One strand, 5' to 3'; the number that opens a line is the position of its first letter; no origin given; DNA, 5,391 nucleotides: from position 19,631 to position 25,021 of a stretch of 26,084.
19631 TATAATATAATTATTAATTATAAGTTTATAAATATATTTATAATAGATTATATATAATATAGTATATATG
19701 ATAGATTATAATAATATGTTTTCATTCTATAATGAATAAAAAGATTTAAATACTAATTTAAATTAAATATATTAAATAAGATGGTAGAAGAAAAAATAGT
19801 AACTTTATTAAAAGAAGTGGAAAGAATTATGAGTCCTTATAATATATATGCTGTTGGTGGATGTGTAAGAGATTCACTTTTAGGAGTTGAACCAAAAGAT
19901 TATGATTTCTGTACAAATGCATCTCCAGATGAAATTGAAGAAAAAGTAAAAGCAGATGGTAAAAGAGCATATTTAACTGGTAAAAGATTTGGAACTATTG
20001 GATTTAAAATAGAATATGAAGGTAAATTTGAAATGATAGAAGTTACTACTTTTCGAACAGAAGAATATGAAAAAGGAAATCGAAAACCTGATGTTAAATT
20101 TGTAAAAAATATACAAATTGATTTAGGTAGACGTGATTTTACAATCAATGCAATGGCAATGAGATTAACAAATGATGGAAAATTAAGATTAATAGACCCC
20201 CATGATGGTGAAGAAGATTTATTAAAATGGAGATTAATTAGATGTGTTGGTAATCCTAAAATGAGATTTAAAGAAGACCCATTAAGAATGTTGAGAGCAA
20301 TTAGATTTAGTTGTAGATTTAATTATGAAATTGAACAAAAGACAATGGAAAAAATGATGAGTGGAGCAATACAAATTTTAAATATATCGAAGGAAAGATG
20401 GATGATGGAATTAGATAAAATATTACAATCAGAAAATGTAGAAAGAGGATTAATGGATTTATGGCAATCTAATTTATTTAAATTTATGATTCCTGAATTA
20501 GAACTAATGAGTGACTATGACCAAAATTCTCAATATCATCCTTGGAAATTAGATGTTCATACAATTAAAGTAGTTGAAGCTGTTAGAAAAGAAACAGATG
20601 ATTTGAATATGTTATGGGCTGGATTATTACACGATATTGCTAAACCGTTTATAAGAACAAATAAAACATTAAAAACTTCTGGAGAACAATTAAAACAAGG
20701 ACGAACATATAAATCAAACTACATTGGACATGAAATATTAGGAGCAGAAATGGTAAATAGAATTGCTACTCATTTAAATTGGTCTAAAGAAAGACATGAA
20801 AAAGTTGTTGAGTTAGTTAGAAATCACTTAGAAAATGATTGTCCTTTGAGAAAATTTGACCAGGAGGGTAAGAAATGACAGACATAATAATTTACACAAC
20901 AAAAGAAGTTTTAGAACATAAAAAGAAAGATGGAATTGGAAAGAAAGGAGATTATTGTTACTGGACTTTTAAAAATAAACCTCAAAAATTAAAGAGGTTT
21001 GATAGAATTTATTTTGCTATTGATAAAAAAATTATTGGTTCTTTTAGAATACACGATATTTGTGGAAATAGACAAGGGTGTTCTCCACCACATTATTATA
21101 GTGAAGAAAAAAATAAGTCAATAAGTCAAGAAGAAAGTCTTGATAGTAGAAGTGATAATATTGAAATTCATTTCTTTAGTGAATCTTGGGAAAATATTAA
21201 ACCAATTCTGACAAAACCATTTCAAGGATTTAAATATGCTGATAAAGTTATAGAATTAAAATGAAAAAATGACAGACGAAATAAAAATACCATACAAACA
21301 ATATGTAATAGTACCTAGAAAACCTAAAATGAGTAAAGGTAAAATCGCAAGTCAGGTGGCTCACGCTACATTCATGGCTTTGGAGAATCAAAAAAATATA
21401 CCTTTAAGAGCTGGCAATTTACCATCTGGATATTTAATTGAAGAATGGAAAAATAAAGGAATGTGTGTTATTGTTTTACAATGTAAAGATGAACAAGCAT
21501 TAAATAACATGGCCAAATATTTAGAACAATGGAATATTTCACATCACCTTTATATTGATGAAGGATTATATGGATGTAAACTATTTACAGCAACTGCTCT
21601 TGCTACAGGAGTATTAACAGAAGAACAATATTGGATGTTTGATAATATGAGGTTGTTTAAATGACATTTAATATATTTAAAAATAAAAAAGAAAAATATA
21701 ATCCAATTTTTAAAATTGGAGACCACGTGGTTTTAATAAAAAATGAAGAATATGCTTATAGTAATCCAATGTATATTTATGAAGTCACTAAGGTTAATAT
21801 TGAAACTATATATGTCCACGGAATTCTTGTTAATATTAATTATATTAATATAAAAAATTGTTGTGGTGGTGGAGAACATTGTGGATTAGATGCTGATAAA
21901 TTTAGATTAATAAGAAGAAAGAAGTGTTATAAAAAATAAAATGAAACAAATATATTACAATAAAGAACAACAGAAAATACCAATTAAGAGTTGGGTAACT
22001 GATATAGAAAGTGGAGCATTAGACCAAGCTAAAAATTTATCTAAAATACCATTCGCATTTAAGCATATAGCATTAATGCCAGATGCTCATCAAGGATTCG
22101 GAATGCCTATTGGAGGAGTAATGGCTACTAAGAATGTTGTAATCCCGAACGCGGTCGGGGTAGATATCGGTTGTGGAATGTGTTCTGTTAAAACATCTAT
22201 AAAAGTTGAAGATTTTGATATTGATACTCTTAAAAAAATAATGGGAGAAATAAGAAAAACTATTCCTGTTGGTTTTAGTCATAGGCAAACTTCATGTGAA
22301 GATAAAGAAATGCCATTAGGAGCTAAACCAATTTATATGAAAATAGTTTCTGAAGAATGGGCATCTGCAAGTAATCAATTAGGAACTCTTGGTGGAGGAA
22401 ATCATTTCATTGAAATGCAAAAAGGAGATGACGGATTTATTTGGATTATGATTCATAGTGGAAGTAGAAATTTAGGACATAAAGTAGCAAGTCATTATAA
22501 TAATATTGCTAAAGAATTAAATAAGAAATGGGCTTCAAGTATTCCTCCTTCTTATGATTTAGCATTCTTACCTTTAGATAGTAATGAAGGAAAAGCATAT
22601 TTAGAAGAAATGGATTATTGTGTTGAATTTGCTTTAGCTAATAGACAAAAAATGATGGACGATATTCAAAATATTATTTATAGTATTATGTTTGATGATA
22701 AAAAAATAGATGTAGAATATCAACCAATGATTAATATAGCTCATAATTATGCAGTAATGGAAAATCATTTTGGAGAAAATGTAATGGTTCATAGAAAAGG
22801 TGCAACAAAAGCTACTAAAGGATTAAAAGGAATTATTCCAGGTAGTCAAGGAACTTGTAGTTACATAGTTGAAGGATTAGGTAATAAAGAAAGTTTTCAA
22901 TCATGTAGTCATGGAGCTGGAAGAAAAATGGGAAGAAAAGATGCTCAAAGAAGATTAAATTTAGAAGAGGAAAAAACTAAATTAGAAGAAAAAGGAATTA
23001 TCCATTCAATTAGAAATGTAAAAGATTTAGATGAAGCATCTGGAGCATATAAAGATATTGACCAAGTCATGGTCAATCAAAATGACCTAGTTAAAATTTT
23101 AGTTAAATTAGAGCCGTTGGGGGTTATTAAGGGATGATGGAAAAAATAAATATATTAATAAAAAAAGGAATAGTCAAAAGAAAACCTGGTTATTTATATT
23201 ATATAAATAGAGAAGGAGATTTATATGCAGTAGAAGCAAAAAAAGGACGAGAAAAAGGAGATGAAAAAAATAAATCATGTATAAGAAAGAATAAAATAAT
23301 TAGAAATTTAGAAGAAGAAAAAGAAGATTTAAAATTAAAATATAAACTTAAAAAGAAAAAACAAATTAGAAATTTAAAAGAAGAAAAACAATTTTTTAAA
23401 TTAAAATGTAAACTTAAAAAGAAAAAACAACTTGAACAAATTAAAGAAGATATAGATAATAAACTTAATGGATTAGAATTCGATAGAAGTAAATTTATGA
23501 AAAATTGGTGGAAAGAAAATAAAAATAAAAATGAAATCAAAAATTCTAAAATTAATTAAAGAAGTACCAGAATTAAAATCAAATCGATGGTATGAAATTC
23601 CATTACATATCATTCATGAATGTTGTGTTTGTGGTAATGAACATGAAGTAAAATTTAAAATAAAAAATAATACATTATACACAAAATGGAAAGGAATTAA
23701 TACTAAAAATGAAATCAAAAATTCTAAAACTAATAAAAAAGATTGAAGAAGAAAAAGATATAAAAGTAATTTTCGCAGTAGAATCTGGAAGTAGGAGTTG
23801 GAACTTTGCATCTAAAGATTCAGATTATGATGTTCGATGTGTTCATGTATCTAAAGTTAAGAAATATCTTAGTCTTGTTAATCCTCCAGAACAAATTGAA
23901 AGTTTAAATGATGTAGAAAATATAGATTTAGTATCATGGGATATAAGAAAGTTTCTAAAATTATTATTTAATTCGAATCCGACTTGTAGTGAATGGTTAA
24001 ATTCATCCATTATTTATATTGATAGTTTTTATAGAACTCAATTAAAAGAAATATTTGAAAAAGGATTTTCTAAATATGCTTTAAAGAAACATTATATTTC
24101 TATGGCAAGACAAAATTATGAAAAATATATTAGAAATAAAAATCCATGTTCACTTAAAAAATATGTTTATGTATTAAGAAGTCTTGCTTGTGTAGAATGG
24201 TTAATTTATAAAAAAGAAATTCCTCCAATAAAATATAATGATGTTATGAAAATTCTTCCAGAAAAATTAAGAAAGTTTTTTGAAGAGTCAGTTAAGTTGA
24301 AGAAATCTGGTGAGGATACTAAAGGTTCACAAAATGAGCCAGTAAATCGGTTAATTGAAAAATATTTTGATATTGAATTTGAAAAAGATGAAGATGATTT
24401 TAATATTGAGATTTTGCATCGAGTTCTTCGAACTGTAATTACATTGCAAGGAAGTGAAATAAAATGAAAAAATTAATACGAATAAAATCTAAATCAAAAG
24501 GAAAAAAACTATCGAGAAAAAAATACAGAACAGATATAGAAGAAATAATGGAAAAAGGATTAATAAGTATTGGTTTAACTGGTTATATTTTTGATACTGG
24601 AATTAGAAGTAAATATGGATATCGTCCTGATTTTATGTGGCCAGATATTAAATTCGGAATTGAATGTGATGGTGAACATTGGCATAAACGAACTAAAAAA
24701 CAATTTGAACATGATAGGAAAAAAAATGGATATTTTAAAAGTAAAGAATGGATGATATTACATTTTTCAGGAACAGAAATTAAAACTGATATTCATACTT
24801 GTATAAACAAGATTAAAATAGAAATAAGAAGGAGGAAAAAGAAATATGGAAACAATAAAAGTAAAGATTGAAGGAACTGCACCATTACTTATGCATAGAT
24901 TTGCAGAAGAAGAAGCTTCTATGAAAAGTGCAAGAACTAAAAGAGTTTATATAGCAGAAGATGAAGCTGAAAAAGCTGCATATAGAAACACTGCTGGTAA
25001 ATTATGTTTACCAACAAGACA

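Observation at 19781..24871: Nine-gene plus-strand island combining CCA-adding/HD enzyme, PTH2, RtcB and an RlaP-like nucleotidyltransferase: a multi-pronged tRNA repair (counter-defence) cassette with uncharacterised partners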

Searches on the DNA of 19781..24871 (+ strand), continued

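Call 83: search_rna_families(sources=[L055, L070, L073, L076, L080, L008, L014], threshold=gathering)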
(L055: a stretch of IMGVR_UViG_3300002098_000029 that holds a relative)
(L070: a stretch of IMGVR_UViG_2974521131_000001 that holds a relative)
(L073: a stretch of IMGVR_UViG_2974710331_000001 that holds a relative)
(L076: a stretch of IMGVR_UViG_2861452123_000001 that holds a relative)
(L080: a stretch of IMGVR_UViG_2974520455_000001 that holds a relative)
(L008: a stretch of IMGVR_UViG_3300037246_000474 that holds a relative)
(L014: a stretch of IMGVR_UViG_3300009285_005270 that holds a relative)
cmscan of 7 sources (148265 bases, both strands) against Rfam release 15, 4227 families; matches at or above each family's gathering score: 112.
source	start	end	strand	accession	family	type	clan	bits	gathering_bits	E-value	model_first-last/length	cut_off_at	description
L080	5634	6047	+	RF02032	GOLLD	Gene;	-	216.4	150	1.8e-59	1-416/416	no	Giant, ornate, lake- and Lactobacillales-derived (GOLLD) RNA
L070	5334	5757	+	RF02032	GOLLD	Gene;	-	182.5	150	2.3e-49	1-416/416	no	Giant, ornate, lake- and Lactobacillales-derived (GOLLD) RNA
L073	5262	5679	+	RF02032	GOLLD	Gene;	-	182.4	150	2.6e-49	1-416/416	no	Giant, ornate, lake- and Lactobacillales-derived (GOLLD) RNA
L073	4319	4662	+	RF00023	tmRNA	Gene;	CL00001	101.5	47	3.7e-38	1-374/374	no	transfer-messenger RNA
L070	4165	4540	+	RF00023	tmRNA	Gene;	CL00001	100.8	47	7.7e-38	1-374/374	no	transfer-messenger RNA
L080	4461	4863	+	RF00023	tmRNA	Gene;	CL00001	98.4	47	8.1e-37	1-374/374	no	transfer-messenger RNA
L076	3528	3898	+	RF00023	tmRNA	Gene;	CL00001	90.5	47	1.7e-33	1-374/374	no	transfer-messenger RNA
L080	9465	9536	+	RF00005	tRNA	Gene; tRNA;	CL00001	69.7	29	8.7e-13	1-71/71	no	tRNA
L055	11187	11257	+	RF00005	tRNA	Gene; tRNA;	CL00001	68.1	29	2.5e-12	1-71/71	no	tRNA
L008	9793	9867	+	RF00005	tRNA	Gene; tRNA;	CL00001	64.7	29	2.1e-11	1-71/71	no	tRNA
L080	7017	7091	+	RF00005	tRNA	Gene; tRNA;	CL00001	64.5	29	2.4e-11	1-71/71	no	tRNA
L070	4838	4910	+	RF00005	tRNA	Gene; tRNA;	CL00001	63.4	29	4.8e-11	1-71/71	no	tRNA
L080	7180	7250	+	RF00005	tRNA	Gene; tRNA;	CL00001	62.5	29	8.3e-11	1-71/71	no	tRNA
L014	2598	2668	+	RF00005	tRNA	Gene; tRNA;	CL00001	62.5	29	8.4e-11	1-71/71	no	tRNA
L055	6585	6655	+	RF00005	tRNA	Gene; tRNA;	CL00001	62.3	29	9.4e-11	1-71/71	no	tRNA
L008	7950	8022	+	RF00005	tRNA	Gene; tRNA;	CL00001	62.3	29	9.6e-11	1-71/71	no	tRNA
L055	12828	12898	+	RF00005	tRNA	Gene; tRNA;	CL00001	62.1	29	1.1e-10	1-71/71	no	tRNA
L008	9646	9716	+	RF00005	tRNA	Gene; tRNA;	CL00001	61.8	29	1.3e-10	1-71/71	no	tRNA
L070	8114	8184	+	RF00005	tRNA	Gene; tRNA;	CL00001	61.6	29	1.5e-10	1-71/71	no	tRNA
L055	7102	7173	+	RF00005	tRNA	Gene; tRNA;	CL00001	61.5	29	1.6e-10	1-71/71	no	tRNA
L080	9729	9799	+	RF00005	tRNA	Gene; tRNA;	CL00001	61.2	29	1.9e-10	1-71/71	no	tRNA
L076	7885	7955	+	RF00005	tRNA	Gene; tRNA;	CL00001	59.9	29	4.3e-10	1-71/71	no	tRNA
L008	9877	9947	+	RF00005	tRNA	Gene; tRNA;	CL00001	59.6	29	5.4e-10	1-71/71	no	tRNA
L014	3811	3881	-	RF00005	tRNA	Gene; tRNA;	CL00001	59.4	29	6.1e-10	1-71/71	no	tRNA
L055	11359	11430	+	RF00005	tRNA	Gene; tRNA;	CL00001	59.2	29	7e-10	1-71/71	no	tRNA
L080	9389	9460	+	RF00005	tRNA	Gene; tRNA;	CL00001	58.6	29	1e-09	1-71/71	no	tRNA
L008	9381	9463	+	RF00005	tRNA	Gene; tRNA;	CL00001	58.4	29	1.2e-09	1-71/71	no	tRNA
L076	3337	3409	+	RF00005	tRNA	Gene; tRNA;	CL00001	57.7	29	1.7e-09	1-71/71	no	tRNA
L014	2375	2445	+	RF00005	tRNA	Gene; tRNA;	CL00001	57.7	29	1.7e-09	1-71/71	no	tRNA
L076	6078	6149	+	RF00005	tRNA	Gene; tRNA;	CL00001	57.1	29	2.6e-09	1-71/71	no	tRNA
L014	2223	2294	+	RF00005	tRNA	Gene; tRNA;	CL00001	56.6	29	3.4e-09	1-71/71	no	tRNA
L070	8488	8559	+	RF00005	tRNA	Gene; tRNA;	CL00001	56.5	29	3.7e-09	1-71/71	no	tRNA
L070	7415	7487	+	RF00005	tRNA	Gene; tRNA;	CL00001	56.4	29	4.1e-09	1-71/71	no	tRNA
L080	9652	9724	+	RF00005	tRNA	Gene; tRNA;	CL00001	56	29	5.2e-09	1-71/71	no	tRNA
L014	2298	2370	+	RF00005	tRNA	Gene; tRNA;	CL00001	56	29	5.3e-09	1-71/71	no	tRNA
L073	4167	4237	+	RF00005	tRNA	Gene; tRNA;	CL00001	55.7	29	6.3e-09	1-71/71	no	tRNA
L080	4309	4379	+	RF00005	tRNA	Gene; tRNA;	CL00001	55.7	29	6.1e-09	1-71/71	no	tRNA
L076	6472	6542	+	RF00005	tRNA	Gene; tRNA;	CL00001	55.6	29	6.8e-09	1-71/71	no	tRNA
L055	9886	9958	+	RF00005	tRNA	Gene; tRNA;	CL00001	55.4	29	7.4e-09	1-71/71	no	tRNA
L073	6804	6875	+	RF00005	tRNA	Gene; tRNA;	CL00001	55.4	29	7.5e-09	1-71/71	no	tRNA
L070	4013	4084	+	RF00005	tRNA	Gene; tRNA;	CL00001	54.9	29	1.1e-08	1-71/71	no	tRNA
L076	7010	7080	+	RF00005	tRNA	Gene; tRNA;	CL00001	54.7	29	1.2e-08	1-71/71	no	tRNA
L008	8510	8581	+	RF00005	tRNA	Gene; tRNA;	CL00001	54.6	29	1.2e-08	1-71/71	no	tRNA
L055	7872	7944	+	RF00005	tRNA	Gene; tRNA;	CL00001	54.5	29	1.3e-08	1-71/71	no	tRNA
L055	12393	12464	+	RF00005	tRNA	Gene; tRNA;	CL00001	54.5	29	1.4e-08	1-71/71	no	tRNA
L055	8573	8644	+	RF00005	tRNA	Gene; tRNA;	CL00001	54.2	29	1.6e-08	1-71/71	no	tRNA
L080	5229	5299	+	RF00005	tRNA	Gene; tRNA;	CL00001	54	29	1.9e-08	1-71/71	no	tRNA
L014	2523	2593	+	RF00005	tRNA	Gene; tRNA;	CL00001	54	29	1.8e-08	1-71/71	no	tRNA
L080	7608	7678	+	RF00005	tRNA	Gene; tRNA;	CL00001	53.9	29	1.9e-08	1-71/71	no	tRNA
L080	9113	9185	+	RF00005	tRNA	Gene; tRNA;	CL00001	53.8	29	2.1e-08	1-71/71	no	tRNA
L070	8976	9048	+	RF00005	tRNA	Gene; tRNA;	CL00001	53.7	29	2.3e-08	1-71/71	no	tRNA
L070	6973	7044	+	RF00005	tRNA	Gene; tRNA;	CL00001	53.5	29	2.4e-08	1-71/71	no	tRNA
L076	7596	7668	+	RF00005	tRNA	Gene; tRNA;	CL00001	53.4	29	2.8e-08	1-71/71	no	tRNA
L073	7475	7545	+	RF00005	tRNA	Gene; tRNA;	CL00001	53.2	29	3e-08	1-71/71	no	tRNA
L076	5415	5489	+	RF00005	tRNA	Gene; tRNA;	CL00001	53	29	3.5e-08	1-71/71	no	tRNA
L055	8065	8136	+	RF00005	tRNA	Gene; tRNA;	CL00001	52.8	29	3.9e-08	1-71/71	no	tRNA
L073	8578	8648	+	RF00005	tRNA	Gene; tRNA;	CL00001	52.8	29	4e-08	1-71/71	no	tRNA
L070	8186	8258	+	RF00005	tRNA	Gene; tRNA;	CL00001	52.6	29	4.6e-08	1-71/71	no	tRNA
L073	8292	8364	+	RF00005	tRNA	Gene; tRNA;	CL00001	52.6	29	4.6e-08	1-71/71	no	tRNA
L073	8994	9066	+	RF00005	tRNA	Gene; tRNA;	CL00001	52.5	29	4.6e-08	1-71/71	no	tRNA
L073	8217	8290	+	RF00005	tRNA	Gene; tRNA;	CL00001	52.5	29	4.9e-08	1-71/71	no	tRNA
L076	4641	4713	+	RF00005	tRNA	Gene; tRNA;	CL00001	52.4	29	5e-08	1-71/71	no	tRNA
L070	7923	7996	+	RF00005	tRNA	Gene; tRNA;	CL00001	52.3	29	5.4e-08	1-71/71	no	tRNA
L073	8060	8133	+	RF00005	tRNA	Gene; tRNA;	CL00001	52.3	29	5.4e-08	1-71/71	no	tRNA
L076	8306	8381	+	RF00005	tRNA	Gene; tRNA;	CL00001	52.3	29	5.2e-08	1-71/71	no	tRNA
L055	11439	11511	+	RF00005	tRNA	Gene; tRNA;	CL00001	52.2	29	5.8e-08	1-71/71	no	tRNA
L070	6758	6832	+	RF00005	tRNA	Gene; tRNA;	CL00001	52.2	29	5.8e-08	1-71/71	no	tRNA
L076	8393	8463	+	RF00005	tRNA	Gene; tRNA;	CL00001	52.1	29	6.2e-08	1-71/71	no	tRNA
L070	8621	8695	+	RF00005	tRNA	Gene; tRNA;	CL00001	51.8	29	7.5e-08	1-71/71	no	tRNA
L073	8710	8784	+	RF00005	tRNA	Gene; tRNA;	CL00001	51.8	29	7.5e-08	1-71/71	no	tRNA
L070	7597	7668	+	RF00005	tRNA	Gene; tRNA;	CL00001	51.4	29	9.8e-08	1-71/71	no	tRNA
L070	8001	8075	+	RF00005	tRNA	Gene; tRNA;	CL00001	50.6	29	1.5e-07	1-71/71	no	tRNA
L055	7641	7716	+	RF00005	tRNA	Gene; tRNA;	CL00001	50.5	29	1.7e-07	1-71/71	no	tRNA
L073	7734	7805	+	RF00005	tRNA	Gene; tRNA;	CL00001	50.4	29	1.7e-07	1-71/71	no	tRNA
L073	9129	9199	+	RF00005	tRNA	Gene; tRNA;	CL00001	50.4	29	1.8e-07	1-71/71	no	tRNA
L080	9309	9383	+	RF00005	tRNA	Gene; tRNA;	CL00001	49.9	29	2.5e-07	1-71/71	no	tRNA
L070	7334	7409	+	RF00005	tRNA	Gene; tRNA;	CL00001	49.7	29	2.9e-07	1-71/71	no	tRNA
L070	9109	9179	+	RF00005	tRNA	Gene; tRNA;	CL00001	49.3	29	3.5e-07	1-71/71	no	tRNA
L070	5402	5467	+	RF00005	tRNA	Gene; tRNA;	CL00001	48.8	29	4.8e-07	3-68/71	no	tRNA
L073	7017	7087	+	RF00005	tRNA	Gene; tRNA;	CL00001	48.8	29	4.9e-07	1-71/71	no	tRNA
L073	8138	8212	+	RF00005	tRNA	Gene; tRNA;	CL00001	48.8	29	5.1e-07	1-71/71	no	tRNA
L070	8350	8424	+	RF00005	tRNA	Gene; tRNA;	CL00001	48.6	29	5.5e-07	1-71/71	no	tRNA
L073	8455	8529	+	RF00005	tRNA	Gene; tRNA;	CL00001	48.6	29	5.5e-07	1-71/71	no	tRNA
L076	5298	5369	+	RF00005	tRNA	Gene; tRNA;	CL00001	48.3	29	6.9e-07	1-71/71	no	tRNA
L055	7305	7376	+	RF00005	tRNA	Gene; tRNA;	CL00001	48.2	29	7.1e-07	1-71/71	no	tRNA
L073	7394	7469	+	RF00005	tRNA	Gene; tRNA;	CL00001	48.1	29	7.7e-07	1-71/71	no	tRNA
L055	8654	8725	+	RF00005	tRNA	Gene; tRNA;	CL00001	47.9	29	8.6e-07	1-71/71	no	tRNA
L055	8491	8562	+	RF00005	tRNA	Gene; tRNA;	CL00001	47.8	29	9.1e-07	1-71/71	no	tRNA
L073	6210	6280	+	RF00005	tRNA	Gene; tRNA;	CL00001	47.5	29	1.1e-06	1-71/71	no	tRNA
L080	6381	6452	+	RF00005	tRNA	Gene; tRNA;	CL00001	47.2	29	1.4e-06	1-71/71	no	tRNA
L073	4768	4842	+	RF00005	tRNA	Gene; tRNA;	CL00001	46.9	29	1.6e-06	1-71/71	no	tRNA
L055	9810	9880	+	RF00005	tRNA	Gene; tRNA;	CL00001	46.1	29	2.7e-06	1-71/71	no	tRNA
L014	2447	2518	+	RF00005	tRNA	Gene; tRNA;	CL00001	46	29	2.9e-06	1-71/71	no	tRNA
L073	6287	6358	+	RF00005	tRNA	Gene; tRNA;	CL00001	45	29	5.4e-06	1-71/71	no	tRNA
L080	6457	6529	+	RF00005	tRNA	Gene; tRNA;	CL00001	44.6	29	7.3e-06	1-71/71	no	tRNA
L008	8591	8661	+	RF00005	tRNA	Gene; tRNA;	CL00001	43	29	1.9e-05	1-71/71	no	tRNA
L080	7531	7602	+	RF00005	tRNA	Gene; tRNA;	CL00001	42.8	29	2.2e-05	1-71/71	no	tRNA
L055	8834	8904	+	RF00005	tRNA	Gene; tRNA;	CL00001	42.7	29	2.4e-05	1-71/71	no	tRNA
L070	6284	6356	+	RF00005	tRNA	Gene; tRNA;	CL00001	42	29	3.6e-05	1-71/71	no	tRNA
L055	9412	9481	+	RF00005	tRNA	Gene; tRNA;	CL00001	41.8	29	4.2e-05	1-71/71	no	tRNA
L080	9187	9258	+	RF00005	tRNA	Gene; tRNA;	CL00001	41.2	29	6.2e-05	1-71/71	no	tRNA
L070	6122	6192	+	RF00005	tRNA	Gene; tRNA;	CL00001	41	29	7e-05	1-71/71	no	tRNA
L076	6932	7003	+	RF00005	tRNA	Gene; tRNA;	CL00001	39.4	29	0.0002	1-71/71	no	tRNA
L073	8536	8571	+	RF03085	abiF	Gene; sRNA;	-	38.4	37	0.0048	1-37/37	no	abiF RNA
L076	7748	7816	+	RF00005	tRNA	Gene; tRNA;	CL00001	38.4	29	0.00035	3-68/71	no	tRNA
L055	6915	6984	+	RF00005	tRNA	Gene; tRNA;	CL00001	37.8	29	0.00051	1-71/71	no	tRNA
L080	7685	7756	+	RF00005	tRNA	Gene; tRNA;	CL00001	36.4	29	0.0013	1-71/71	no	tRNA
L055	11266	11338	+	RF00005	tRNA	Gene; tRNA;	CL00001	35.9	29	0.0018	1-71/71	no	tRNA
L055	9492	9561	+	RF00005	tRNA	Gene; tRNA;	CL00001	35.9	29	0.0018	1-71/71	no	tRNA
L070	5778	5831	+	RF00005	tRNA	Gene; tRNA;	CL00001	32.8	29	0.013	9-63/71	no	tRNA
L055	8228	8300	+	RF00005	tRNA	Gene; tRNA;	CL00001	32.4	29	0.016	1-71/71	no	tRNA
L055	7483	7561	+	RF00005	tRNA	Gene; tRNA;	CL00001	29.2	29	0.13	1-71/71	no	tRNA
